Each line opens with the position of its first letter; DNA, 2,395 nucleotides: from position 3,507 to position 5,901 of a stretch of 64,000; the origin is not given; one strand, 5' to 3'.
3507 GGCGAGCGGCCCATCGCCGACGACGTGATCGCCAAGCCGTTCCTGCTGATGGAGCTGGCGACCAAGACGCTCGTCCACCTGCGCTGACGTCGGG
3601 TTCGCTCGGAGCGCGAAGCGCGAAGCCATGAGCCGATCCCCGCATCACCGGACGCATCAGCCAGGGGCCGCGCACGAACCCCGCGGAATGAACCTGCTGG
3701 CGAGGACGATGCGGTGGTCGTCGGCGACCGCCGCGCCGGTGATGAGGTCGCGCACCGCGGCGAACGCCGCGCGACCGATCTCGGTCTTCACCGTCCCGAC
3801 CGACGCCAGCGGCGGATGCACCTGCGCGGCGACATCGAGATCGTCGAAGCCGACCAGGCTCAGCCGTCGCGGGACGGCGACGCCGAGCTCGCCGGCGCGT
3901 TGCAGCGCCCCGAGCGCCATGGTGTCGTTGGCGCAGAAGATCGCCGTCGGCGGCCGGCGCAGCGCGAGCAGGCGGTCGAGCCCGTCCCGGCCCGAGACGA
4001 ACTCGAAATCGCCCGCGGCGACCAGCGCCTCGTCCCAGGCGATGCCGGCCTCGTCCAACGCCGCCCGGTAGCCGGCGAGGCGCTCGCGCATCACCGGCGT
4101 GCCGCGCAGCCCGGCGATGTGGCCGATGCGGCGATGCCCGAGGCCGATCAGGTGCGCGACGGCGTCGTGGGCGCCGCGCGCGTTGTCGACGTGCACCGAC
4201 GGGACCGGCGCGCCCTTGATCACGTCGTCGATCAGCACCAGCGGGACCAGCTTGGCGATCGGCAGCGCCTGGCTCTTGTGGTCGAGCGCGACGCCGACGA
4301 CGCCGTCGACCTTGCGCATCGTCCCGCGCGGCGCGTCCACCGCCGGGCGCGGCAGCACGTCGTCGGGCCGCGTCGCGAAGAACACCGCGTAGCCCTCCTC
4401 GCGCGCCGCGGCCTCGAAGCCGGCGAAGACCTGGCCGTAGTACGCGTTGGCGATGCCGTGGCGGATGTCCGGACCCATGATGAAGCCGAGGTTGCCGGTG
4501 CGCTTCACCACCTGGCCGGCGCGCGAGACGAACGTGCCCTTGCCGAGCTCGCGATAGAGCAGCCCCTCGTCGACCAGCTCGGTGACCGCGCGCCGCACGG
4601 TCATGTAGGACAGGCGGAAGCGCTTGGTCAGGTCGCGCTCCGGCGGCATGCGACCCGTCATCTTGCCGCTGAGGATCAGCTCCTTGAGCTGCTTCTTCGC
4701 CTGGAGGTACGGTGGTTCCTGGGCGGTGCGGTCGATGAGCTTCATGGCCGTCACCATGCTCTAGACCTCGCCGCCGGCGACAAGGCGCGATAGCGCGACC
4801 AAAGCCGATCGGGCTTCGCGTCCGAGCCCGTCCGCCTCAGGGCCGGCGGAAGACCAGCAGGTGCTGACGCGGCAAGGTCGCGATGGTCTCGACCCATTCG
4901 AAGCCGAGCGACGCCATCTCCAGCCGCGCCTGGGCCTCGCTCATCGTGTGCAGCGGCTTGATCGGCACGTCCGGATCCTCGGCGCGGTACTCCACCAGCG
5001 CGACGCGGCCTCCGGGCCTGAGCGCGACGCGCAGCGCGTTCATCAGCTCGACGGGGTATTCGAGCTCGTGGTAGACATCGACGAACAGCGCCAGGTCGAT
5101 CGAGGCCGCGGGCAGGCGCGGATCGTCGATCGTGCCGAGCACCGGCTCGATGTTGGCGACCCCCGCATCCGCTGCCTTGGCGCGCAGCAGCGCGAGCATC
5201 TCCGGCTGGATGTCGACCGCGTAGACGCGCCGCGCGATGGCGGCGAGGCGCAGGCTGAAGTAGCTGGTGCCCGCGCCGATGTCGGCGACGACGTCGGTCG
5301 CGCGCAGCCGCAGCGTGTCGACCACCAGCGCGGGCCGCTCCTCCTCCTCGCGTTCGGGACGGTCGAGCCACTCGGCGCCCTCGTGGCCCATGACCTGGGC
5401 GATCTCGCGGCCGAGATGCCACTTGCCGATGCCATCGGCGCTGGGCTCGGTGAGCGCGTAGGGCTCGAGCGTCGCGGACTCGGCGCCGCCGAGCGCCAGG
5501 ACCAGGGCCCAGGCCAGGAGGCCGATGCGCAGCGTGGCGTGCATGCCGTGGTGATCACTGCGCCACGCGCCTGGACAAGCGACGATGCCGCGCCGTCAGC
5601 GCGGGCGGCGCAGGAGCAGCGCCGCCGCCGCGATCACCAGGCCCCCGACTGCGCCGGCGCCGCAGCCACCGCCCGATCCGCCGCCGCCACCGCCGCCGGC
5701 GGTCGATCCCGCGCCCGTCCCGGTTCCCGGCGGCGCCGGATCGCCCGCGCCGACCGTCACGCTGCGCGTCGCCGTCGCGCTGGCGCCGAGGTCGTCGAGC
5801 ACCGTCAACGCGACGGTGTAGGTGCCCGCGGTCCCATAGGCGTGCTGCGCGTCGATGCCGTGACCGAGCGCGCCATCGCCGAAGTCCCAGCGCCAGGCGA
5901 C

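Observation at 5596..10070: ECF sigma factor covalently tethered through a TM helix to a beta-helix domain paralogous to the secreted protein encoded next door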

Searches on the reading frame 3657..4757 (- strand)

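Call 43: search_protein_families(library=pfam, proteins=[window:3657-4757:-], max_evalue=0.1)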
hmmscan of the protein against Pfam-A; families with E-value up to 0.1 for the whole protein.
window:3657-4757:- (366 aa): 8 families
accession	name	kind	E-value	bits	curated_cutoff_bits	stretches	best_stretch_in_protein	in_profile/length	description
PF13377.12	Peripla_BP_3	-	1.4e-35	123.3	26.5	1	200-362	1-167/167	Periplasmic binding protein-like domain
PF00532.27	Peripla_BP_1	-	1.6e-20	74.2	22.2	1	105-345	14-268/281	Periplasmic binding proteins and sugar binding domain of LacI family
PF00392.27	GntR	-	2.7e-12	46.6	27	1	17-77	2-64/64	Bacterial regulatory proteins, gntR family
PF13407.12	Peripla_BP_4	-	2e-08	34.5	35.1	1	102-312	8-224/258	Periplasmic binding protein domain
PF25213.1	HVO_A0261_N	-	0.0042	17.4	35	1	40-84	27-70/86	HVO_A0261 N-terminal domain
PF08220.18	HTH_DeoR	-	0.0082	16.3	21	1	42-73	19-50/57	DeoR-like helix-turn-helix domain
PF01047.28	MarR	-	0.024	15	24.6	1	41-70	21-50/59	MarR family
PF12802.13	MarR_2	-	0.027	15.1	27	1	41-70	24-53/61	MarR family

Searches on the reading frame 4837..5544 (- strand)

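Call 43: search_protein_families(library=pfam, proteins=[window:4837-5544:-], max_evalue=0.1)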
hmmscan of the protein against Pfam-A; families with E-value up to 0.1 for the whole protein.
window:4837-5544:- (235 aa): 15 families
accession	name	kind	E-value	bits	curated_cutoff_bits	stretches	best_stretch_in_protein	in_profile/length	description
PF08241.18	Methyltransf_11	-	2.6e-15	57.2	21.2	1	88-182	2-94/95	Methyltransferase domain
PF13649.12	Methyltransf_25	-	4.1e-14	53.5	27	1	86-179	1-97/97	Methyltransferase domain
PF13847.12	Methyltransf_31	-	3.5e-11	43.4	27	1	84-190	5-116/145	Methyltransferase domain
PF08242.18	Methyltransf_12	-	4.9e-11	43.7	30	1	88-181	2-98/98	Methyltransferase domain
PF13489.12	Methyltransf_23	-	1.1e-07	32.2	27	1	80-197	20-124/164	Methyltransferase domain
PF02475.24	TRM5-TYW2_MTfase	-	4.8e-05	23.8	28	1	81-130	35-86/164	TRM5/TYW2 methyltransferase domain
PF00398.26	RrnaAD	-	9.5e-05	22.1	24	1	74-125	22-73/263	Ribosomal RNA adenine dimethylase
PF01209.24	Ubie_methyltran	-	0.00011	22.1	20.1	1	81-186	46-154/233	ubiE/COQ5 methyltransferase family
PF01728.25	FtsJ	-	0.002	18.5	24.1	1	79-131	17-69/181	FtsJ-like methyltransferase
PF13679.12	Methyltransf_32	-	0.0025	18.2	27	1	81-144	24-94/143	Methyltransferase domain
PF13578.12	Methyltransf_24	-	0.0064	17.8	26.3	1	90-182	4-101/105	Methyltransferase domain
PF08003.17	Methyltransf_9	-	0.0076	15.7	23.8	1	84-183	117-217/315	Protein of unknown function (DUF1698)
PF05175.20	MTS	-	0.008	16.3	23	1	73-141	22-92/170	Methyltransferase small domain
PF05219.18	DREV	-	0.011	15.3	26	1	83-183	95-186/265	DREV methyltransferase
PF11899.13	DUF3419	-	0.042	13.4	28.2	0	75-125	23-73/385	Protein of unknown function (DUF3419)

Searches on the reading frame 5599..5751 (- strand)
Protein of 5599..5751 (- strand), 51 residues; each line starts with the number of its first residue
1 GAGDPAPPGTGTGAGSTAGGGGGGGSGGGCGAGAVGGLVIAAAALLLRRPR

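Call 28: search_protein_families(library=ncbifam, proteins=[window:5599-5751:-], max_evalue=10)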
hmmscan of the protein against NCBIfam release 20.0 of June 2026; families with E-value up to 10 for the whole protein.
seq(51 aa): 0 families
